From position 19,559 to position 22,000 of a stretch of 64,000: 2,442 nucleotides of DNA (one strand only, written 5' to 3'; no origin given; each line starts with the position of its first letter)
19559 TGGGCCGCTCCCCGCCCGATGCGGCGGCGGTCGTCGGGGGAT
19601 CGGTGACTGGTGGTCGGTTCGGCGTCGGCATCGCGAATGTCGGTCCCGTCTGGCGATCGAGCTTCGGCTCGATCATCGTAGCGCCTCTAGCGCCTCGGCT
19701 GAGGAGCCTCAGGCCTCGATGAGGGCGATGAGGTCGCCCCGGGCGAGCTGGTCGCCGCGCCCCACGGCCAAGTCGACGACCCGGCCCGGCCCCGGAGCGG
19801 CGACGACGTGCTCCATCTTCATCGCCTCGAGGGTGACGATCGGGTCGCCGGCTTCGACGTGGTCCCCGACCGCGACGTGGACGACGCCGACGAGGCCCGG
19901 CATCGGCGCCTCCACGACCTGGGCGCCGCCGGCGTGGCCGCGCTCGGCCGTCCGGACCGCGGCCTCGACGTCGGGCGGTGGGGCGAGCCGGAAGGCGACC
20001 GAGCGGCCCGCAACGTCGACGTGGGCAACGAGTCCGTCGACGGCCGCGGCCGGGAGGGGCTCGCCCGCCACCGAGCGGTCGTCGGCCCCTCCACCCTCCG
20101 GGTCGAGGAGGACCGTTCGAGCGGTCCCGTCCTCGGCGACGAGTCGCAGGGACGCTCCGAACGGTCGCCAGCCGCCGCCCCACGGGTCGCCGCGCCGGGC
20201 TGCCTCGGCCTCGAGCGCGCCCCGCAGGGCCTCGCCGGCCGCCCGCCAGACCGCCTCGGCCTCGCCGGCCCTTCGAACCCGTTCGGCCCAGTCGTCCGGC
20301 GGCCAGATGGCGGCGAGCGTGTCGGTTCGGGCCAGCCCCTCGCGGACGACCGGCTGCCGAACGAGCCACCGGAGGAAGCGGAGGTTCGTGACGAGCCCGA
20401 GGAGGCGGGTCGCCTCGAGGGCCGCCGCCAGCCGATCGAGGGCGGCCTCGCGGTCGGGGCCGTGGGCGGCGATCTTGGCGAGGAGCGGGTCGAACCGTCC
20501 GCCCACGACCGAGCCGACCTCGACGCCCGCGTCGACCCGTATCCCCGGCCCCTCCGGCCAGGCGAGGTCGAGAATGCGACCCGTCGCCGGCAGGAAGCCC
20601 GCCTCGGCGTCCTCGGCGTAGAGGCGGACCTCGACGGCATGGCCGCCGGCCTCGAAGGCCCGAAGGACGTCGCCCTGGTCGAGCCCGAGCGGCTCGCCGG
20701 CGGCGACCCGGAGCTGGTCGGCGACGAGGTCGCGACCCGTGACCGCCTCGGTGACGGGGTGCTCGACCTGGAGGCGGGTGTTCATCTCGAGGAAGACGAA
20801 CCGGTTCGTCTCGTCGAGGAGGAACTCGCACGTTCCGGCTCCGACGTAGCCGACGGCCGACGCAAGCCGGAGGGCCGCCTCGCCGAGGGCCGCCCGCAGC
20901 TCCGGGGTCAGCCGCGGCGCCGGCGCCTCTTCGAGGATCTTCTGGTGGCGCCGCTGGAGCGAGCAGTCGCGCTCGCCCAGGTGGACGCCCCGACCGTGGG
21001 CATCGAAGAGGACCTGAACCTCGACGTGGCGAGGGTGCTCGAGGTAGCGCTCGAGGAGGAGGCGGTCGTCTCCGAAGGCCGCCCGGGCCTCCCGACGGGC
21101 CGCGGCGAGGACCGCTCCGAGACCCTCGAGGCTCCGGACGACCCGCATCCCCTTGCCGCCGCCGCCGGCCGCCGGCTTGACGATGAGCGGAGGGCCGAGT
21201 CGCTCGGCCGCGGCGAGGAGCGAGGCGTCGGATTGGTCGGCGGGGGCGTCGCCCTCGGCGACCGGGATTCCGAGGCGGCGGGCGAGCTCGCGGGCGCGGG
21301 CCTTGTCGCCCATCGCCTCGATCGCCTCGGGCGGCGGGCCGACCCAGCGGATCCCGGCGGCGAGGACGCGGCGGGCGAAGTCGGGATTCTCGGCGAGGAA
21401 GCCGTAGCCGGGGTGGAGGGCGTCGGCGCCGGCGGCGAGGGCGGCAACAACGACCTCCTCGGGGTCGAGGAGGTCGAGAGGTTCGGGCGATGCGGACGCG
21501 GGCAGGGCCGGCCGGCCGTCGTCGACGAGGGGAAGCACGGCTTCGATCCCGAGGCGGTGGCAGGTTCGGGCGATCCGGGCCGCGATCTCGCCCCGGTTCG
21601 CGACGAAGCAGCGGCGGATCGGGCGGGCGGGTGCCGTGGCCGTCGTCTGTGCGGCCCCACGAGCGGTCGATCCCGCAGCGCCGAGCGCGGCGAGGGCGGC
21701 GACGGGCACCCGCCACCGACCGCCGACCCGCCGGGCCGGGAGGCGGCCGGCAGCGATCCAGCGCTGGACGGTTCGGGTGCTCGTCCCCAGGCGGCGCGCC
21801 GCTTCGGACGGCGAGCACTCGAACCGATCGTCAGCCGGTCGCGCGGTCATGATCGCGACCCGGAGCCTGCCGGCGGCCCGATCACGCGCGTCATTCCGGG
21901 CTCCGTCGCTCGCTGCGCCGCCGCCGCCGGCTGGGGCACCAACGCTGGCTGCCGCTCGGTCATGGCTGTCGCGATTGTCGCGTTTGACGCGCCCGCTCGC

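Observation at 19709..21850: Biotin-carboxylase subunit of the leucine-catabolic methylcrotonyl-CoA carboxylase carries an in-frame N-terminal MerR/excisionase-type HTH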

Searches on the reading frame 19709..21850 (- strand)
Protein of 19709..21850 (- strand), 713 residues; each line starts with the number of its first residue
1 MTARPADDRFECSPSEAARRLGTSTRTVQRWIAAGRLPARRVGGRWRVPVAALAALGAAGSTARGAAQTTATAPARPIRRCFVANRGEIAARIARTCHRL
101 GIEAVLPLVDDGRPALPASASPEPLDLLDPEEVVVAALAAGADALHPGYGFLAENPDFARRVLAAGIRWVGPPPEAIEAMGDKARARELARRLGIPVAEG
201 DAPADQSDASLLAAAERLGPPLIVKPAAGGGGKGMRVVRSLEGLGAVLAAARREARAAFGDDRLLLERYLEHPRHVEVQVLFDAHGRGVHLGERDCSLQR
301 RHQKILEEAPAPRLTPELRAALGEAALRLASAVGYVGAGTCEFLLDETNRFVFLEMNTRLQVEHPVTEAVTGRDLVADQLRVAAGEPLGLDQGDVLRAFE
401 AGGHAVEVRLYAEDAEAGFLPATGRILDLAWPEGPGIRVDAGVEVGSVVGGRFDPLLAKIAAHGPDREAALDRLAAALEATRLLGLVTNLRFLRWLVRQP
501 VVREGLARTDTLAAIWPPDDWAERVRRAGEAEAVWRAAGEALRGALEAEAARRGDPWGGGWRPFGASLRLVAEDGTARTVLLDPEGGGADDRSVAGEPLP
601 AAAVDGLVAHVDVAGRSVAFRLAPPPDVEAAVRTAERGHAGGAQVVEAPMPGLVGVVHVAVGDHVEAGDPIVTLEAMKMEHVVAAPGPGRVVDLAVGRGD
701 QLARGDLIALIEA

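Call 3: search_protein_families(library=pfam, proteins=[window:19709-21850:-], max_evalue=0.01)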
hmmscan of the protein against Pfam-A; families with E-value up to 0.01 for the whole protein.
window:19709-21850:- (713 aa): 14 families
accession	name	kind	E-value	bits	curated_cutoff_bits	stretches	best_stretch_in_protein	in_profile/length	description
PF02786.22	CPSase_L_D2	-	1.9e-70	237.1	19.8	1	182-389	1-209/211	Carbamoyl-phosphate synthase L chain, ATP binding domain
PF02785.25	Biotin_carb_C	-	3.7e-29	101.4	32.4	1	407-513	1-107/108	Biotin carboxylase C-terminal domain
PF00289.28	Biotin_carb_N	-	7.2e-25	88.1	25.5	1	78-177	2-110/110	Biotin carboxylase, N-terminal domain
PF00364.28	Biotin_lipoyl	-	5e-16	58.7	22.1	1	645-711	2-73/73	Biotin-requiring enzyme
PF12728.13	HTH_17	-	7.2e-13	49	27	1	13-55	3-45/51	Helix-turn-helix domain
PF07478.18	Dala_Dala_lig_C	-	1.2e-09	38.4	24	1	207-358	24-174/204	D-ala D-ala ligase C-terminus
PF02222.28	ATP-grasp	-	1.6e-07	31.6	27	1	191-359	4-162/179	ATP-grasp domain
PF13533.13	Biotin_lipoyl_2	-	2.3e-07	30.9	29.8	1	646-675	3-32/32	Biotin-lipoyl like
PF00376.29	MerR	-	1.8e-06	28.1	28.2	1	14-47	2-36/38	MerR family regulatory protein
PF13384.12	HTH_23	-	8.8e-05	22.6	24.6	1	13-33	19-39/50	Homeodomain-like domain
PF08281.18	Sigma70_r4_2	-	0.0023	18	25.7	0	10-36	25-51/54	Sigma-70, region 4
PF14397.11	ATPgrasp_ST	-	0.0024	17.5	31.4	0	175-241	14-82/278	Sugar-transfer associated ATP-grasp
PF13551.12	HTH_29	-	0.0033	17.9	28.1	1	12-33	12-34/64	Winged helix-turn helix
PF13411.12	MerR_1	-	0.0052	17.3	21.6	0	13-47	2-36/69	MerR HTH family regulatory protein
